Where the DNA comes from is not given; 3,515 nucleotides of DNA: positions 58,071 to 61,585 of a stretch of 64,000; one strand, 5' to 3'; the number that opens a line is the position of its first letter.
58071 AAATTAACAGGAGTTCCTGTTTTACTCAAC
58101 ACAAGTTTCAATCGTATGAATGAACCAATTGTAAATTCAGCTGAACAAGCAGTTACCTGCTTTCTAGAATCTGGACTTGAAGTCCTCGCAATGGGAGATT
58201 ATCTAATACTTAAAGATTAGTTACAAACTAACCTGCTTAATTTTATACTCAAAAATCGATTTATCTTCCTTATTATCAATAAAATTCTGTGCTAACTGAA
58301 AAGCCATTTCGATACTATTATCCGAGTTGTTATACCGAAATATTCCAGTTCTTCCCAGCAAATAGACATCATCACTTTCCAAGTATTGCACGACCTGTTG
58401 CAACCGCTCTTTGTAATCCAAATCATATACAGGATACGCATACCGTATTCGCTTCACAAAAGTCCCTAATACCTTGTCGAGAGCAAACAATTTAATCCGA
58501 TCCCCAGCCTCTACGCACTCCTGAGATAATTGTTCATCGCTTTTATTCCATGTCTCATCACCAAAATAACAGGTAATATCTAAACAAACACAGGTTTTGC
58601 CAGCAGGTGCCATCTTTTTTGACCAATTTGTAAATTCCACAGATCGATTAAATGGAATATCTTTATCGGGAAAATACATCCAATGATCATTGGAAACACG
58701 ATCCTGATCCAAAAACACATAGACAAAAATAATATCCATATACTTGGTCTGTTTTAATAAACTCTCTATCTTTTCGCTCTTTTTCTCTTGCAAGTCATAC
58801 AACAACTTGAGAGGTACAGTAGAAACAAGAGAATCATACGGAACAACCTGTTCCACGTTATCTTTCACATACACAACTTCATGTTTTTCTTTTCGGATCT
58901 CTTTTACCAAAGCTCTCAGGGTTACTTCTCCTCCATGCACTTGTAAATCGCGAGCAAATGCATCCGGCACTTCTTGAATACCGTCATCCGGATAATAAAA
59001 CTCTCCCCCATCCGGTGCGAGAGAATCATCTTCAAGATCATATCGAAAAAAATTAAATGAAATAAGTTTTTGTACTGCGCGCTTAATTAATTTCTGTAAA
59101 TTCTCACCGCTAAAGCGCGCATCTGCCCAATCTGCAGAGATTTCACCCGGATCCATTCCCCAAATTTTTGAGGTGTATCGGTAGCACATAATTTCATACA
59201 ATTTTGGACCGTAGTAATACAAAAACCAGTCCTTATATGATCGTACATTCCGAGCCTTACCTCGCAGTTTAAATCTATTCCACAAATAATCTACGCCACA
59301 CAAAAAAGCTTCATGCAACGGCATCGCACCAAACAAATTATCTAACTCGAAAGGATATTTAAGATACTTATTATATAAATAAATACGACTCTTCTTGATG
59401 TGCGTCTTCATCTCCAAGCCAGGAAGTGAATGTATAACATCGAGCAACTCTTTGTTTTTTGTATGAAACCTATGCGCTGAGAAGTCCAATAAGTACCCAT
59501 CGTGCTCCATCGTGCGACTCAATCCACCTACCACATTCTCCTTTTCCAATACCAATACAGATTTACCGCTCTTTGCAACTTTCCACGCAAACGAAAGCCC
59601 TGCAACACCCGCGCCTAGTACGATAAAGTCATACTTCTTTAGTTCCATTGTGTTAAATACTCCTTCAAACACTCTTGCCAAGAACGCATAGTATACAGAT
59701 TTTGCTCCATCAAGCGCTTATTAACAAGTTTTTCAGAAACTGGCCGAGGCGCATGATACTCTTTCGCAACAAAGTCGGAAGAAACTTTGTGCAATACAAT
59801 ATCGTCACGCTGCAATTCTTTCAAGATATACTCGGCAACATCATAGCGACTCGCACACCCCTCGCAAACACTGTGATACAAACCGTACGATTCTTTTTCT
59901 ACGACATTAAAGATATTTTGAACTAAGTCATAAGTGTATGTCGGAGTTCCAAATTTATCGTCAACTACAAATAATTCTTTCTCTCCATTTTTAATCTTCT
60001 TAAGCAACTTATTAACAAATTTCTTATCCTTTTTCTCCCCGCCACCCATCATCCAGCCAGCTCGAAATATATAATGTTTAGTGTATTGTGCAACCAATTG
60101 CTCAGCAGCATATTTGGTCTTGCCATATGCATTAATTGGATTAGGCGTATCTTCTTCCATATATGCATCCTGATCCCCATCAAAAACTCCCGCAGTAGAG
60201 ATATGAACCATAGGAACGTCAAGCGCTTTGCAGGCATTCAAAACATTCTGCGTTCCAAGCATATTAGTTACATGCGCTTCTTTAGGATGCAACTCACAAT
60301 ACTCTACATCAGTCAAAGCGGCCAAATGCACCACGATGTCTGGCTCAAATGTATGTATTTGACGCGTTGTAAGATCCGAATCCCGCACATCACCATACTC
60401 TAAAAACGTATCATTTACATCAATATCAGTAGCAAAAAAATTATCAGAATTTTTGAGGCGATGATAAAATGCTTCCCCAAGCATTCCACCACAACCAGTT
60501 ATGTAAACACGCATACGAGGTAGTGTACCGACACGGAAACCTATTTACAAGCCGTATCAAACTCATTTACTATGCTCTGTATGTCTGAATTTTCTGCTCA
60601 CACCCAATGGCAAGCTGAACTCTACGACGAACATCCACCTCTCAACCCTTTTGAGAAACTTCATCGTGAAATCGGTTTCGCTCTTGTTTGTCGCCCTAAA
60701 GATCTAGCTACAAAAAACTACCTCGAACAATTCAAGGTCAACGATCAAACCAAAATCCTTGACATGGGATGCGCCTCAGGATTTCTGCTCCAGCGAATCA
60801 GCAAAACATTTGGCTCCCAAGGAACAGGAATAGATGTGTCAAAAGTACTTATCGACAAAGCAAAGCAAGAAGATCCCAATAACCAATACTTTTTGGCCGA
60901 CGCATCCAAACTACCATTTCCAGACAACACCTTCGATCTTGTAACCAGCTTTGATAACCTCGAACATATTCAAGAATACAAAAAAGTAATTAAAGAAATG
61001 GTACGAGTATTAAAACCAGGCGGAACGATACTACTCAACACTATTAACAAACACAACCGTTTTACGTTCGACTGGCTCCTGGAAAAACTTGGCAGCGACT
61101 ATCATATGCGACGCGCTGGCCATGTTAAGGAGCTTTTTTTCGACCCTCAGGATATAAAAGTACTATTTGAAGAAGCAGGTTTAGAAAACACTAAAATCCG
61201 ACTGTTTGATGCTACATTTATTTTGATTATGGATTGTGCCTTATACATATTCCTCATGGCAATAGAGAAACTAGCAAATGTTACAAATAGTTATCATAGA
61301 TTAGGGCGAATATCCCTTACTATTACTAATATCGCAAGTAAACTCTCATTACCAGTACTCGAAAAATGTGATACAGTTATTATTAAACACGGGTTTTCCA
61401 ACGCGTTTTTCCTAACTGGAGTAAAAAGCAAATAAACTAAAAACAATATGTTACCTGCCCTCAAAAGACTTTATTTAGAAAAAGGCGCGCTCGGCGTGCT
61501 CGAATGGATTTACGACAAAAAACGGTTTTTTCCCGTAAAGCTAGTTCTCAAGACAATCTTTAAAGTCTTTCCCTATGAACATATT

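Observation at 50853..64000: Thirteen-kb surface-glycan cluster combining a UGM-like flavoenzyme, GT-C-like membrane proteins, a carbamoyltransferase, an SDR reductase, three methyltransferases, an acyltransferase and four GT4 enzymes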

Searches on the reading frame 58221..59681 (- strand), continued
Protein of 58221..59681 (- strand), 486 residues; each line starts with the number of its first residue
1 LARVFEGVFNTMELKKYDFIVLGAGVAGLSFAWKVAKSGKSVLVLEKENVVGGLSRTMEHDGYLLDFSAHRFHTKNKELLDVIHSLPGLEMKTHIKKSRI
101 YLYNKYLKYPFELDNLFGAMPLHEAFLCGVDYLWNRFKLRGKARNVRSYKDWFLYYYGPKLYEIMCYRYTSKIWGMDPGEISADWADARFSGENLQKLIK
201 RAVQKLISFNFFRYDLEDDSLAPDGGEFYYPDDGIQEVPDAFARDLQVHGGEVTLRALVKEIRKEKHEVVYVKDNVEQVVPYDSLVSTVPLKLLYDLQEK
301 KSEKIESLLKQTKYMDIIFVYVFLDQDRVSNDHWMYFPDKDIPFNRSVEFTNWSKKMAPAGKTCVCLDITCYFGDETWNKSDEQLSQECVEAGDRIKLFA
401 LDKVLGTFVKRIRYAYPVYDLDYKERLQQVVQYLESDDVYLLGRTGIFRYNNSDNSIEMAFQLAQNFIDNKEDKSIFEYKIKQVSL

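Call 79: search_protein_families(library=pfam, proteins=[L008:8095-8928:-, L031:11643-13181:+, L031:2412-3866:-, L031:1066-2385:-, L031:7831-9015:+, L038:11574-13388:+, L013:5012-5782:-, L019:11436-12422:+, L012:457-1644:-], max_evalue=0.001)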
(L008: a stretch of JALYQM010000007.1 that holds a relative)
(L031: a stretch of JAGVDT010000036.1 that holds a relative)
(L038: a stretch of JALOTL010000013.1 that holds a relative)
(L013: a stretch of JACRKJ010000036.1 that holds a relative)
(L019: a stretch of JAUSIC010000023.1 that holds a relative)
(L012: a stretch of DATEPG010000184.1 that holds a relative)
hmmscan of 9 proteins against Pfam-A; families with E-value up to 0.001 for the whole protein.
L008:8095-8928:- (277 aa): 1 family
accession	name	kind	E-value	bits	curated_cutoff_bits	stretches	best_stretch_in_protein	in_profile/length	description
PF05050.19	Methyltransf_21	-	2.3e-17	64.1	22.7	1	96-240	1-160/173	Methyltransferase FkbM domain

L031:11643-13181:+ (512 aa): 3 families
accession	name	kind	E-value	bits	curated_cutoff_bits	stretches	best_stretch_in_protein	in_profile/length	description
PF13231.12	PMT_2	-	1.8e-05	25.4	26.1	1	169-310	9-157/160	Dolichyl-phosphate-mannose-protein mannosyltransferase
PF09594.16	GT87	-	4.9e-05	23.6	25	1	170-324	11-155/237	Glycosyltransferase family 87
PF03901.23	Glyco_transf_22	-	0.00035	20.3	23.8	1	156-309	56-216/414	Alg9-like mannosyltransferase family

L031:2412-3866:- (484 aa): 1 family
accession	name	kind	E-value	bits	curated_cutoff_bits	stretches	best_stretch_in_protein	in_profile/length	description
PF13231.12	PMT_2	-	1.5e-12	48.4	26.1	1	82-227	11-155/160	Dolichyl-phosphate-mannose-protein mannosyltransferase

L031:1066-2385:- (439 aa): 4 families
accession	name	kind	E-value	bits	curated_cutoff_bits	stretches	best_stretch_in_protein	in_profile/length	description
PF00535.33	Glycos_transf_2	-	2.3e-26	93.2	23.3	1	4-169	2-168/168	Glycosyl transferase family 2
PF04138.20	GtrA_DPMS_TM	-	1.4e-15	58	26.1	1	309-437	1-117/117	GtrA/DPMS, transmembrane domain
PF10111.15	Glyco_tranf_2_2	-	3e-07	30.6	27.3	1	3-97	1-98/276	Glycosyltransferase like family 2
PF13704.12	Glyco_tranf_2_4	-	0.00043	21.1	27.5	0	25-90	10-81/98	Glycosyl transferase family 2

L031:7831-9015:+ (394 aa): 6 families
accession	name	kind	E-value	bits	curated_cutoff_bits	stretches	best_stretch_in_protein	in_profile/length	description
PF16363.11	GDP_Man_Dehyd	-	3.9e-46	158.5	27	1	40-381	1-330/332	GDP-mannose 4,6 dehydratase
PF01370.27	Epimerase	-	5.5e-43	147.5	20.9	1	39-294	1-229/240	NAD dependent epimerase/dehydratase family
PF04321.23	RmlD_sub_bind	-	6.5e-15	55.4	27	1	176-384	96-282/287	RmlD substrate binding domain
PF07993.18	NAD_binding_4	-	1.4e-11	44.5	20.1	1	41-240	1-211/258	Male sterility protein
PF02719.21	Polysacc_synt_2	-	2.1e-06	27.6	20.2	1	39-154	1-117/293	Polysaccharide biosynthesis protein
PF01073.25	3Beta_HSD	-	5.5e-05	22.8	22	1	40-129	1-81/280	3-beta hydroxysteroid dehydrogenase/isomerase family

L038:11574-13388:+ (604 aa): 1 family
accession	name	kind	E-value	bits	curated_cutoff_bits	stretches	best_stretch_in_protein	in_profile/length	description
PF09913.15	DUF2142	-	6.3e-50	170.5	30.1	1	156-549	3-394/395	Predicted membrane protein (DUF2142)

L013:5012-5782:- (256 aa): 2 families
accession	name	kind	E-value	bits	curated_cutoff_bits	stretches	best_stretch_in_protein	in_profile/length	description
PF00483.29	NTP_transferase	-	1.1e-56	192.5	21.2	1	3-229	2-239/245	Nucleotidyl transferase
PF12804.13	NTP_transf_3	-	4.1e-13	50.3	27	1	3-112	1-98/160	MobA-like NTP transferase domain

L019:11436-12422:+ (328 aa): 6 families
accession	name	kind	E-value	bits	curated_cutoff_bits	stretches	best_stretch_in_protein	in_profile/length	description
PF16363.11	GDP_Man_Dehyd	-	1.7e-60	205.6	27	1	4-295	1-314/332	GDP-mannose 4,6 dehydratase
PF01370.27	Epimerase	-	5.2e-55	186.9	20.9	1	3-248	1-239/240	NAD dependent epimerase/dehydratase family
PF02719.21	Polysacc_synt_2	-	1e-17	64.8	20.2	1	3-130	1-131/293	Polysaccharide biosynthesis protein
PF01073.25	3Beta_HSD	-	6.3e-17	61.9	22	1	4-205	1-200/280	3-beta hydroxysteroid dehydrogenase/isomerase family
PF04321.23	RmlD_sub_bind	-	7.1e-17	61.8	27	1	1-186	1-154/287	RmlD substrate binding domain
PF07993.18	NAD_binding_4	-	1.3e-16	61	20.1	1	5-183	1-207/258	Male sterility protein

L012:457-1644:- (395 aa): 0 families

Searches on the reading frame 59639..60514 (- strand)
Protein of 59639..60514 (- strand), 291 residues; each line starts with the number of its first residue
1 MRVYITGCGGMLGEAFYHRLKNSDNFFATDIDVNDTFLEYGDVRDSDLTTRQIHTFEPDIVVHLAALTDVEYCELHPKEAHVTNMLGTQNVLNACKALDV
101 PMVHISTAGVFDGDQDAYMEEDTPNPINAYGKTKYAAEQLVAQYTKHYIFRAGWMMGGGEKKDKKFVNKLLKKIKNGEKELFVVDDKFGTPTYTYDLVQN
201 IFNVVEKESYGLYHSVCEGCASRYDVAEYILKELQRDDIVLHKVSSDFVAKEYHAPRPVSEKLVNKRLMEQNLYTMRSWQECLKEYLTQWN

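Call 4: search_protein_families(library=pfam, proteins=[window:59639-60514:-], max_evalue=0.01)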
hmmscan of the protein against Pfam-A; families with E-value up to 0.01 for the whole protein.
window:59639-60514:- (291 aa): 7 families
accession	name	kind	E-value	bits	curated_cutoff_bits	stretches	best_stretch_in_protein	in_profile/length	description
PF04321.23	RmlD_sub_bind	-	2.8e-65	220.7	27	1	1-289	1-284/287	RmlD substrate binding domain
PF01370.27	Epimerase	-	4e-27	95.6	20.9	1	3-185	1-203/240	NAD dependent epimerase/dehydratase family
PF16363.11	GDP_Man_Dehyd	-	1.9e-21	77.3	27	1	34-218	52-257/332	GDP-mannose 4,6 dehydratase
PF02719.21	Polysacc_synt_2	-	9.9e-17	61.5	20.2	1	40-147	60-155/293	Polysaccharide biosynthesis protein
PF07993.18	NAD_binding_4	-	3.5e-12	46.5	20.1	1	57-157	88-209/258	Male sterility protein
PF01073.25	3Beta_HSD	-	2.2e-11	43.8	22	1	34-143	47-159/280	3-beta hydroxysteroid dehydrogenase/isomerase family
PF13460.12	NAD_binding_10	-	0.0011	19.3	27.2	0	53-166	46-156/184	NAD(P)H-binding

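Call 6: search_protein_families(library=ncbifam, proteins=[window:59639-60514:-], max_evalue=0.01)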
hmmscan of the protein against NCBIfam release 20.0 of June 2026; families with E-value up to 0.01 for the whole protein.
window:59639-60514:- (291 aa): 22 families
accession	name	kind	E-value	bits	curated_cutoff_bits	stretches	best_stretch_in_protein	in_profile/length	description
TIGR01214.1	rmlD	equivalog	9.8e-64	215.2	224.05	1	2-289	1-284/285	dTDP-4-dehydrorhamnose reductase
NF007440.0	PRK09987.1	equivalog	8e-31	107.4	308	1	1-288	1-291/299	dTDP-4-dehydrorhamnose reductase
TIGR01181.1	dTDP_gluc_dehyt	equivalog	5.3e-18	65.2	365.1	1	35-243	51-270/321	dTDP-glucose 4,6-dehydratase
TIGR02622.1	CDP_4_6_dhtase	equivalog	2e-15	56.8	278.45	1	31-177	48-213/352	CDP-glucose 4,6-dehydratase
TIGR01179.1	galE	equivalog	3.4e-15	55.7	262.3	1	35-147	48-162/332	UDP-glucose 4-epimerase GalE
TIGR04180.1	EDH_00030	hypoth_equivalog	5.6e-13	48.6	475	1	39-147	54-162/297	NAD-dependent 4,6-dehydratase LegB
TIGR03589.1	PseB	equivalog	8e-13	48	407.75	1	40-143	59-148/324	UDP-N-acetylglucosamine 4,6-dehydratase (inverting)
NF042423.1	oxyalk_red_Shew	equivalog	3.2e-11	42.9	580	1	2-188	10-204/331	2-alkyl-3-oxoalkanoate reductase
TIGR02197.1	heptose_epim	equivalog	2.4e-10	40.1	274.6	1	5-238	3-264/316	ADP-glyceromanno-heptose 6-epimerase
NF043036.1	ErythonDh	equivalog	1.1e-09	37.9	325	1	34-147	52-166/321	D-erythronate dehydrogenase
TIGR04130.1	FnlA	equivalog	2.4e-09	36.6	730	1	40-105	58-122/337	UDP-N-acetylglucosamine 4,6-dehydratase/5-epimerase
NF007956.0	PRK10675.1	subfamily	3e-09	36.5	394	1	36-144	52-163/338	UDP-glucose 4-epimerase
NF005539.0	PRK07201.1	equivalog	4.6e-09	35.6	549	1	41-158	58-180/657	SDR family oxidoreductase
TIGR01746.1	Thioester-redct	subfamily_domain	2.2e-08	33.8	213.35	1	57-157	88-197/371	thioester reductase domain-containing protein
TIGR01472.1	gmd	equivalog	7.6e-08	31.9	415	1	34-151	54-176/342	GDP-mannose 4,6-dehydratase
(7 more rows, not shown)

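Call 33: search_solved_structures(query=window:59639-60514:-, max_evalue=1e-10, show_alignments=1)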
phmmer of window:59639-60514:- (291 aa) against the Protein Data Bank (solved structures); distinct sequences matched with E-value up to 1e-10: 16.
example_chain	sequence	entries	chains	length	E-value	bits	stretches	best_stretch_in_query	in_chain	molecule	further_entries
5u9c_A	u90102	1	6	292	1.8e-36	129.4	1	2-263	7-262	dTDP-4-dehydrorhamnose Reductase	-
1vl0_A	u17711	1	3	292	3.8e-35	125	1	1-287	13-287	DTDP-4-dehydrorhamnose reductase, rfbD ortholog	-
3sc6_A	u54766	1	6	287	6.4e-32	114.4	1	2-287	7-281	dTDP-4-dehydrorhamnose reductase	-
8g22_A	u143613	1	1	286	7.3e-28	101.1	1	3-289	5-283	dTDP-4-dehydrorhamnose reductase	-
4wpg_A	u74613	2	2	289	1.7e-26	96.7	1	3-288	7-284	dTDP-4-dehydrorhamnose reductase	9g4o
1kbz_A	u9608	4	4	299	3e-25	92.5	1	2-289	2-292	dTDP-glucose oxidoreductase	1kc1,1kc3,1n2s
8ctr_A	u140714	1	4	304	1.2e-22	84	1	1-288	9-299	dTDP-4-dehydrorhamnose reductase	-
2ggs_A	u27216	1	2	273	1.5e-21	80.4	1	1-233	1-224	273aa long hypothetical dTDP-4-dehydrorhamnose reductase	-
2ydx_A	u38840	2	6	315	1.8e-18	70.3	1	2-200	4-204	METHIONINE ADENOSYLTRANSFERASE 2 SUBUNIT BETA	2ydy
4ndn_E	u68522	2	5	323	2e-18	70.2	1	2-200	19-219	Methionine adenosyltransferase 2 subunit beta | Isoform 2 of Methionine adenosyltransferase 2 subunit beta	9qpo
4ktt_E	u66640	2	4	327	2e-18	70.1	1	2-200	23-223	Methionine adenosyltransferase 2 subunit beta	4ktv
30gd_E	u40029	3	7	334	2.2e-18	70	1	2-199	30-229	Isoform 1 of Methionine adenosyltransferase 2 subunit beta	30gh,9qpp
9gpi_D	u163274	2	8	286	4.8e-13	52.5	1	4-241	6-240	dTDP-4-dehydrorhamnose reductase, putative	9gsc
6zl6_A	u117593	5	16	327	2.2e-11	47.1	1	41-195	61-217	Epimerase domain-containing protein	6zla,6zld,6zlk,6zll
8rdg_A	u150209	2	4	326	4.4e-11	46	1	34-201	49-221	SDR family NAD(P)-dependent oxidoreductase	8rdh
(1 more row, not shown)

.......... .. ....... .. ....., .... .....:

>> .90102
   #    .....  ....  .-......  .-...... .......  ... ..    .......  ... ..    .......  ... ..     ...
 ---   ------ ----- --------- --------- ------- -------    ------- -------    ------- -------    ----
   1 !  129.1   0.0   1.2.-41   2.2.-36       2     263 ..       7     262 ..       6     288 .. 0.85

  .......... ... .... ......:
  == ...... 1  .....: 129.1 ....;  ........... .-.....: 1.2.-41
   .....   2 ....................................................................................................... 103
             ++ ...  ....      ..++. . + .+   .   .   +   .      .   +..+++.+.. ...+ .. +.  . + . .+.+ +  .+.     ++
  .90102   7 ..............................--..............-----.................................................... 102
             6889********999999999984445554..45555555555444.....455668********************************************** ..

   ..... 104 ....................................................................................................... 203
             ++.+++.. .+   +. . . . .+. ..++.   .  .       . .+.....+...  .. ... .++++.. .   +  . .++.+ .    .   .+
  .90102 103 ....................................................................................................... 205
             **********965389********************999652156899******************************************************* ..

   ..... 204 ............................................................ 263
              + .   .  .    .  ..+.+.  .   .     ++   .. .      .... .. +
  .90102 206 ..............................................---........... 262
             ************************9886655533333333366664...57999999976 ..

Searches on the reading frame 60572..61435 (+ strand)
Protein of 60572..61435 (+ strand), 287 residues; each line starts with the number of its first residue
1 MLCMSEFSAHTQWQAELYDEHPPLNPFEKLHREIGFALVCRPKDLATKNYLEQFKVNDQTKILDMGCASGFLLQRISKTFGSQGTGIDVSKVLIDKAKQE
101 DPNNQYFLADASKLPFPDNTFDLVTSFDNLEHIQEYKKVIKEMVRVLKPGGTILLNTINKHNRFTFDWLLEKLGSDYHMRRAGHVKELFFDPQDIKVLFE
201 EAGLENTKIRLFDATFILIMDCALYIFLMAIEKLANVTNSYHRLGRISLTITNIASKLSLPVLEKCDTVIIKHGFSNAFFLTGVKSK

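Call 4: search_protein_families(library=pfam, proteins=[window:60572-61435:+], max_evalue=0.01)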
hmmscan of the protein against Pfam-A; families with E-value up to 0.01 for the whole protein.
window:60572-61435:+ (287 aa): 16 families
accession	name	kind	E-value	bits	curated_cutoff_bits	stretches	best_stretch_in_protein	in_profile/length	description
PF08241.18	Methyltransf_11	-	9.4e-25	87.5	21.2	1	63-154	1-94/95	Methyltransferase domain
PF13489.12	Methyltransf_23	-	3e-23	82.8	27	1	51-208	14-163/164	Methyltransferase domain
PF13649.12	Methyltransf_25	-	1.2e-22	80.8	27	1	62-151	1-97/97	Methyltransferase domain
PF13847.12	Methyltransf_31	-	2.6e-20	73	27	1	58-203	3-145/145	Methyltransferase domain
PF01209.24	Ubie_methyltran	-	6.5e-15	55.5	20.1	1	56-162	45-158/233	ubiE/COQ5 methyltransferase family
PF08242.18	Methyltransf_12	-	2.5e-13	51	30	1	63-153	1-98/98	Methyltransferase domain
PF07021.18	MetW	-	1.5e-07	31.6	21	1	56-148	11-103/193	Methionine biosynthesis protein MetW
PF02353.26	CMAS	-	2.7e-07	30.6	27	1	48-162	52-171/273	Mycolic acid cyclopropane synthetase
PF05148.21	Methyltransf_8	-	0.00015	22.1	27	1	55-186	69-189/219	Hypothetical methyltransferase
PF01135.25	PCMT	-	0.00062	20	20.3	1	25-101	41-118/210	Protein-L-isoaspartate(D-aspartate) O-methyltransferase (PCMT)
PF00891.24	Methyltransf_2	-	0.00092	19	22.3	1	44-155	48-164/210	O-methyltransferase domain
PF05175.20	MTS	-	0.0024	18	23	1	44-155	17-138/170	Methyltransferase small domain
PF20922.3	Anamorsin_N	-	0.0024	18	27.1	1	115-158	46-90/163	Anamorsin, N-terminal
PF01234.23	NNMT_PNMT_TEMT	-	0.004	16.8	25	0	131-162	173-204/261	NNMT/PNMT/TEMT family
PF08003.17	Methyltransf_9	-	0.0058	16.1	23.8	0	59-158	116-220/315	Protein of unknown function (DUF1698)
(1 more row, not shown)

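Call 6: search_protein_families(library=ncbifam, proteins=[window:60572-61435:+], max_evalue=0.01)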
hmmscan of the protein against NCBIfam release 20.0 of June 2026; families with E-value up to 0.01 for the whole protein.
window:60572-61435:+ (287 aa): 48 families (the best 25 are shown)
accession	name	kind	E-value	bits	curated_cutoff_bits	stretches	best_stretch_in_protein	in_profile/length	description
NF045667.1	MTase_DVU1556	equivalog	1.3e-20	73.8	155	1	47-163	11-127/213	DVU_1556 family methyltransferase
TIGR01983.1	UbiG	equivalog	8e-19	67.8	102.95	1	53-208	44-204/228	bifunctional 2-polyprenyl-6-hydroxyphenol methylase/3-demethylubiquinol 3-O-methyltransferase UbiG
TIGR01934.1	MenG_MenH_UbiE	subfamily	1.1e-18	67.3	158.35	1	49-159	30-145/223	ubiquinone/menaquinone biosynthesis methyltransferase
TIGR02072.1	BioC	equivalog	1e-17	64.8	184.95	1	50-162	26-139/244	malonyl-ACP O-methyltransferase BioC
NF001243.0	PRK00216.1-4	equivalog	2.5e-17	63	235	1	48-155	37-151/237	demethylmenaquinone methyltransferase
NF007610.0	PRK10258.1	equivalog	8.3e-17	61.3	342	1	50-160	34-143/251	malonyl-ACP O-methyltransferase BioC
NF001244.0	PRK00216.1-5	equivalog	1.2e-15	57.5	216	1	51-166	41-164/236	bifunctional demethylmenaquinone methyltransferase/2-methoxy-6-polyprenyl-1,4-benzoquinol methylase UbiE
NF040539.1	AST_met_ArsM_2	exception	1.8e-15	57.5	240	1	47-154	45-162/262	putative arsinothricin biosynthesis methyltransferase ArsM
TIGR02752.1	MenG_heptapren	equivalog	2.6e-15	56.6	419.85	1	48-157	35-151/231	demethylmenaquinone methyltransferase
NF001240.0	PRK00216.1-1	equivalog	3.8e-15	55.6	378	1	51-160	56-173/251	bifunctional demethylmenaquinone methyltransferase/2-methoxy-6-polyprenyl-1,4-benzoquinol methylase UbiE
NF041536.1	ArsM_DUF2284_UU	exception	1.9e-13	49.6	575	1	55-156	73-181/459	arsenite methyltransferase/DUF2284 domain selenoprotein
NF041537.1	ArsM_AhpD_UU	exception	2e-13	49.8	510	1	55-156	73-181/345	arsenite methyltransferase/AhpD domain selenoprotein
NF047649.1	MTase_UXPK_star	exception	2.2e-13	49.9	460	1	59-156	78-182/283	methyltransferase/UXPK-star double selenoprotein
NF001241.0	PRK00216.1-2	equivalog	2.4e-13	50.3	327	1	52-166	45-158/231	demethylmenaquinone methyltransferase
NF008300.0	PRK11088.1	equivalog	2.3e-11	43.7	303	1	49-157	76-181/272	23S rRNA (guanine(745)-N(1))-methyltransferase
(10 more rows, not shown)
